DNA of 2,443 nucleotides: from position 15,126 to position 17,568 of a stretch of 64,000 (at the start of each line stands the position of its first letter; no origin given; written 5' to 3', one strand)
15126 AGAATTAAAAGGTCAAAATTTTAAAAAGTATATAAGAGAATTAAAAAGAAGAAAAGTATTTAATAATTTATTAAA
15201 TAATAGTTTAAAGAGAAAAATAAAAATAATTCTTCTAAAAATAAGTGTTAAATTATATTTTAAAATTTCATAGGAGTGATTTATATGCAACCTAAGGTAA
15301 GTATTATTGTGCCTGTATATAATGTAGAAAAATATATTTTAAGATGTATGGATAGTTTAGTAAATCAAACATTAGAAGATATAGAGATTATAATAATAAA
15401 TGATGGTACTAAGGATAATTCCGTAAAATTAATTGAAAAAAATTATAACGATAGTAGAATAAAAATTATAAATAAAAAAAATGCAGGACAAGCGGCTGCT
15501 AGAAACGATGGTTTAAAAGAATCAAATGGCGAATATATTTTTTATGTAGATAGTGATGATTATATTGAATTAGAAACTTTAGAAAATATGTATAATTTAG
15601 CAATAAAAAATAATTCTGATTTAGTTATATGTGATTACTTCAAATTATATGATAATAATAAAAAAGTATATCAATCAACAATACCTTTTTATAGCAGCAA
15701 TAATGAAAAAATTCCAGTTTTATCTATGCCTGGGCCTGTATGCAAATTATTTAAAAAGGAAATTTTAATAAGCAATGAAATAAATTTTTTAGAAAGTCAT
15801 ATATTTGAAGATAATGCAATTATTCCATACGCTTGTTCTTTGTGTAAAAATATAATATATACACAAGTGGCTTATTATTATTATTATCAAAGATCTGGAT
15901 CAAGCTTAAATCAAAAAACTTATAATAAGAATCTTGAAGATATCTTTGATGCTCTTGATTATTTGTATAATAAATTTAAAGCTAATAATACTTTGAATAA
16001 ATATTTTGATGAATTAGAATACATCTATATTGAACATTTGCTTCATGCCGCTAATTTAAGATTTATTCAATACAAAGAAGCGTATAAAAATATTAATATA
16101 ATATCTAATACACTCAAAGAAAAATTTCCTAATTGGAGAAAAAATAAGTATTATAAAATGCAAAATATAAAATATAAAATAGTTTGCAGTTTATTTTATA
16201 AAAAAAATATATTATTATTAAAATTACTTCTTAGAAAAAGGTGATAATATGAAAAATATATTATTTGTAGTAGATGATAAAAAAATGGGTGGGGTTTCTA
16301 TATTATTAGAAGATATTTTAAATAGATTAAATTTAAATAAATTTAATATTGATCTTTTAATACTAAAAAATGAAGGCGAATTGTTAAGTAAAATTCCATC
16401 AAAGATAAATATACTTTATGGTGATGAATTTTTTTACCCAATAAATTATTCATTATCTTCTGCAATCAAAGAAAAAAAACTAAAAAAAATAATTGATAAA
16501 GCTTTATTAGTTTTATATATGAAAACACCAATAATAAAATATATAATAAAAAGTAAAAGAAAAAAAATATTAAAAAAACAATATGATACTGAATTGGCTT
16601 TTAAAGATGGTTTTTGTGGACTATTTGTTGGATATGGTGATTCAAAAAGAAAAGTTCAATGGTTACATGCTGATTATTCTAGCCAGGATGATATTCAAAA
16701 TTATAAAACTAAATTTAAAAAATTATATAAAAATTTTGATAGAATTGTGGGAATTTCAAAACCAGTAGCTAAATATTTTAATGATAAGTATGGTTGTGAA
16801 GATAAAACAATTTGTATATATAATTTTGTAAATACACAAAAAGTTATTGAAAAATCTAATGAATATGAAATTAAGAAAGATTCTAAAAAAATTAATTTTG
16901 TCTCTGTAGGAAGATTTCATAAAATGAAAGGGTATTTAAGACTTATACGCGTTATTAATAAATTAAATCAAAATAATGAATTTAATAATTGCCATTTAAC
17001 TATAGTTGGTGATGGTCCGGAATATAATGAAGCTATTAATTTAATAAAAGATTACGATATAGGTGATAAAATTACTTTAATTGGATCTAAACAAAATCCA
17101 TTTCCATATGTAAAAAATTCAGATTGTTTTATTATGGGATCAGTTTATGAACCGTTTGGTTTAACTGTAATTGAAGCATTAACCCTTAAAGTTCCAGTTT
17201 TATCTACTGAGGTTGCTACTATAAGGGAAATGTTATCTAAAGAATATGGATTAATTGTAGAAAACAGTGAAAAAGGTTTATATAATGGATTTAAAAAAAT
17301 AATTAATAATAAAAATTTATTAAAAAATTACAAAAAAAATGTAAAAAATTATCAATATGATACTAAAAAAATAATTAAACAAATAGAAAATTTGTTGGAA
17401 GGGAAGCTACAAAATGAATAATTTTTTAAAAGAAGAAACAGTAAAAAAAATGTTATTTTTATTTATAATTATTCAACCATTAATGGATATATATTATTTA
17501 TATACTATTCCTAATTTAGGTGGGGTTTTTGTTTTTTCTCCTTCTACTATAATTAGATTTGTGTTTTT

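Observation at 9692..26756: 17-kb cell-wall glycopolymer locus: teichoic-acid-type linkage-unit enzymes combined with Wzx/Wzy export and double O-acylation machinery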

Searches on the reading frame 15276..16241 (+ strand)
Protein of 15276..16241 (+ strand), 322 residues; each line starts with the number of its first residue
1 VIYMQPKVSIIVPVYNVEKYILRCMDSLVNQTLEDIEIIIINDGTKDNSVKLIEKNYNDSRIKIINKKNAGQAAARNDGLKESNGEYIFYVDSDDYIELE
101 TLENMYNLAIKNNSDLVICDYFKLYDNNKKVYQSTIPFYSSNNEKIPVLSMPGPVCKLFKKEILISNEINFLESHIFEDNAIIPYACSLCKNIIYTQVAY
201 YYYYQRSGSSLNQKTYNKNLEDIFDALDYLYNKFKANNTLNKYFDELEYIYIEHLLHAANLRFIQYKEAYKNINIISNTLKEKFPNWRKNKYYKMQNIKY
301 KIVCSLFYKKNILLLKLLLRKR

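Call 4: search_protein_families(library=pfam, proteins=[window:15276-16241:+], max_evalue=0.01)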
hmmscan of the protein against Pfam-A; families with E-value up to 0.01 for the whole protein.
window:15276-16241:+ (322 aa): 3 families
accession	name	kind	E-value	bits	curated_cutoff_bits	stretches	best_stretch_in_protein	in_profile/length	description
PF00535.33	Glycos_transf_2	-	1.8e-36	126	23.3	1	9-164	1-164/168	Glycosyl transferase family 2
PF10111.15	Glyco_tranf_2_2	-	7.5e-13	49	27.3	1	9-116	1-117/276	Glycosyltransferase like family 2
PF13641.12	Glyco_tranf_2_3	-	4.9e-07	30.4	27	1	6-110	1-112/230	Glycosyltransferase like family 2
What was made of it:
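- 15285..16244 (+): g6, GT2 glycosyltransferase. PF00535 at 126 bits (call 4).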

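Call 6: search_protein_families(library=ncbifam, proteins=[window:15276-16241:+], max_evalue=0.001)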
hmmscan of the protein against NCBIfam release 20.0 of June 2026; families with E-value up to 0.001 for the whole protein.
window:15276-16241:+ (322 aa): 22 families
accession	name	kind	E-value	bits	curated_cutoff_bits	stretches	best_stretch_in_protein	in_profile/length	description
NF007482.0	PRK10073.1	equivalog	1.6e-31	109.6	423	1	4-134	4-135/334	glycosyltransferase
NF047683.1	TeichurnBiosyTuaG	equivalog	1.5e-23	83.7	400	1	1-127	1-129/252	teichuronic acid biosynthesis protein TuaG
NF041875.1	EPS_EpsD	equivalog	9.5e-19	67.9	370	1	8-104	1-99/325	exopolysaccharide biosynthesis glycosyltransferase EpsD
TIGR03937.1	PgaC_IcaA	equivalog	9.1e-18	64.4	422.3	1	5-108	44-149/407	poly-beta-1,6-N-acetyl-D-glucosamine synthase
NF053739.1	GlytfEpsEBac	equivalog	2.6e-15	56.1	450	1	6-111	1-109/265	glycosyltransferase EpsE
TIGR03965.1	mycofact_glyco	equivalog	9.6e-15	54.4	280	1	6-105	74-175/467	mycofactocin biosynthesis glycosyltransferase MftF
TIGR03111.1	glyc2_xrt_Gpos1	hypoth_equivalog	1.1e-14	54.1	363.95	1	4-107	47-154/439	TIGR03111 family XrtG-associated glycosyltransferase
NF050050.1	ProtGlycPglI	equivalog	2.6e-13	50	500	1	6-105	2-104/306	GalNAc(5)-diNAcBac-PP-undecaprenol beta-1,3-glucosyltransferase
NF007453.0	PRK10018.1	equivalog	3.2e-12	46.7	382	1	4-168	4-160/280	colanic acid biosynthesis glycosyltransferase WcaA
NF041394.1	GtaseAglG_Halo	equivalog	5e-12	45.7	440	1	7-103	2-101/304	glucosyl-dolichyl phosphate glucuronosyltransferase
TIGR04017.1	WcaA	equivalog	7e-12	45.5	495.75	1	5-168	4-159/279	colanic acid biosynthesis glycosyltransferase WcaA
TIGR04283.1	glyco_like_mftF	equivalog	2.3e-11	43.7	182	1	8-132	1-117/221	TIGR04283 family arsenosugar biosynthesis glycosyltransferase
TIGR04242.1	nodulat_NodC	equivalog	7.5e-11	41.6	550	1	5-104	47-151/395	chitooligosaccharide synthase NodC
NF038302.1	EPS_HpsE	equivalog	1.2e-10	40.8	300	1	8-111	3-113/307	hormogonium polysaccharide biosynthesis glycosyltransferase HpsE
NF038299.1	EPS_HpsN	equivalog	2.2e-10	40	425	1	6-104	1-101/317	hormogonium polysaccharide biosynthesis glycosyltransferase HpsN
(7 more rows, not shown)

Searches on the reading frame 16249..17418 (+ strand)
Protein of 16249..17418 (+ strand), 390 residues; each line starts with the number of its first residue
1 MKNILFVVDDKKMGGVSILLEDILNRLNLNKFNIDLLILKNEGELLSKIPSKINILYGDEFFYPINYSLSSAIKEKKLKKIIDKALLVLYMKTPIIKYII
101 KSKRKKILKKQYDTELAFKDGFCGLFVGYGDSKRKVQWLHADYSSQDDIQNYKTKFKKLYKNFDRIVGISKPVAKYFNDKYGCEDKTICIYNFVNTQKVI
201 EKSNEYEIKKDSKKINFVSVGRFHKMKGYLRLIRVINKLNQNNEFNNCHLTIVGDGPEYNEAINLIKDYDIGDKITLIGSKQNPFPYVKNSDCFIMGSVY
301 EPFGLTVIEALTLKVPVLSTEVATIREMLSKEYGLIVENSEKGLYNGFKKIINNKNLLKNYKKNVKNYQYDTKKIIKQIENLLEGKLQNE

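Call 4: search_protein_families(library=pfam, proteins=[window:16249-17418:+], max_evalue=0.01)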
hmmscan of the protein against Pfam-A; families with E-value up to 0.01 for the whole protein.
window:16249-17418:+ (390 aa): 5 families
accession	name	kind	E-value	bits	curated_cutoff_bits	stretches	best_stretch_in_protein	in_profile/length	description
PF00534.26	Glycos_transf_1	-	2.5e-32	112.2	26.4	1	208-367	9-171/172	Glycosyl transferases group 1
PF13692.12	Glyco_trans_1_4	-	1.7e-22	80.6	27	1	216-353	3-141/142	Glycosyl transferases group 1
PF20706.3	GT4-conflict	-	1.2e-08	34.8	26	1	136-332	120-323/385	Family 4 Glycosyltransferase in conflict systems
PF13439.12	Glyco_transf_4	-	1e-05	26.1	28.5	1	139-197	103-169/170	Glycosyltransferase Family 4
PF25792.1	BREX_BrxC_helical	-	0.0071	17.1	27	0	337-388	18-70/123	BREX ATP-binding protein BrxC alpha helical domain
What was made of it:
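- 16249..17421 (+): g7, GT4 (Glycos_transf_1) glycosyltransferase. PF00534 at 112 bits (call 4).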

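Call 6: search_protein_families(library=ncbifam, proteins=[window:16249-17418:+], max_evalue=0.001)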
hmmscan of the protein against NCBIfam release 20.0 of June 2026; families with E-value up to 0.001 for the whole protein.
window:16249-17418:+ (390 aa): 29 families (the best 25 are shown)
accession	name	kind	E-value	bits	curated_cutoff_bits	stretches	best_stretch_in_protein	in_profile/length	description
NF050063.1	ProtGlycPglJ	equivalog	1.4e-31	110.1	500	1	153-379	135-359/363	N-acetylgalactosamine-N,N'-diacetylbacillosaminyl-diphospho-undecaprenol 4-alpha-N-acetylgalactosaminyltransferase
TIGR03999.1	thiol_BshA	equivalog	4e-27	95.1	273.7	1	162-384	144-371/375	N-acetyl-alpha-D-glucosaminyl L-malate synthase BshA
TIGR03088.1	stp2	hypoth_equivalog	9e-25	87.5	409.05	1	155-366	128-350/374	TIGR03088 family PEP-CTERM/XrtA system glycosyltransferase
TIGR04157.1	glyco_rSAM_CFB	subfamily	6.5e-20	71.5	400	1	144-335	151-346/406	TIGR04157 family glycosyltransferase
NF041876.1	EPS_EpsE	equivalog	1.3e-18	67.5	400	1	195-358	196-365/389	exopolysaccharide biosynthesis GT4 family glycosyltransferase EpsE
NF047684.1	TeichurnBiosyTuaC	equivalog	1.2e-17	63.9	550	1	155-367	157-367/391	teichuronic acid biosynthesis protein TuaC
NF047880.1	glyco_SdgA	exception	9.7e-16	57.4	800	1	139-383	245-487/488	serine-aspartate repeat adhesin O-glycosyltransferase SdgA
NF007396.0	PRK09922.1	equivalog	1.7e-15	56.8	385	1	153-382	127-342/361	lipopolysaccharide 1,6-galactosyltransferase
NF046085.1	XrtY_assoc_Gly1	equivalog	2.3e-14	53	400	1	186-379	183-377/387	XrtY-associated glycosyltransferase XYAG1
NF038295.1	EPS_HpsP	equivalog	5.3e-14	52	550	1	178-369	169-367/388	hormogonium polysaccharide biosynthesis glycosyltransferase HpsP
NF047881.1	glyco_SdgB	exception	1.2e-13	50.6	800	1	147-383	256-493/496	serine-aspartate repeat adhesin O-glycosyltransferase SdgB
TIGR02149.1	glgA_Coryne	subfamily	1.1e-11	44.5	302.4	1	160-353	142-354/391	glycogen synthase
TIGR04005.1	wcaL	equivalog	1.9e-11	43.5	537.6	1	141-383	153-403/406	colanic acid biosynthesis glycosyltransferase WcaL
NF038298.1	EPS_HpsO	equivalog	4.7e-10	38.8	575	1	196-364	185-367/388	hormogonium polysaccharide biosynthesis glycosyltransferase HpsO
NF038255.1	exopoly_VpsD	equivalog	5e-10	38.8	300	1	188-383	180-376/381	VpsD family glycosyltransferase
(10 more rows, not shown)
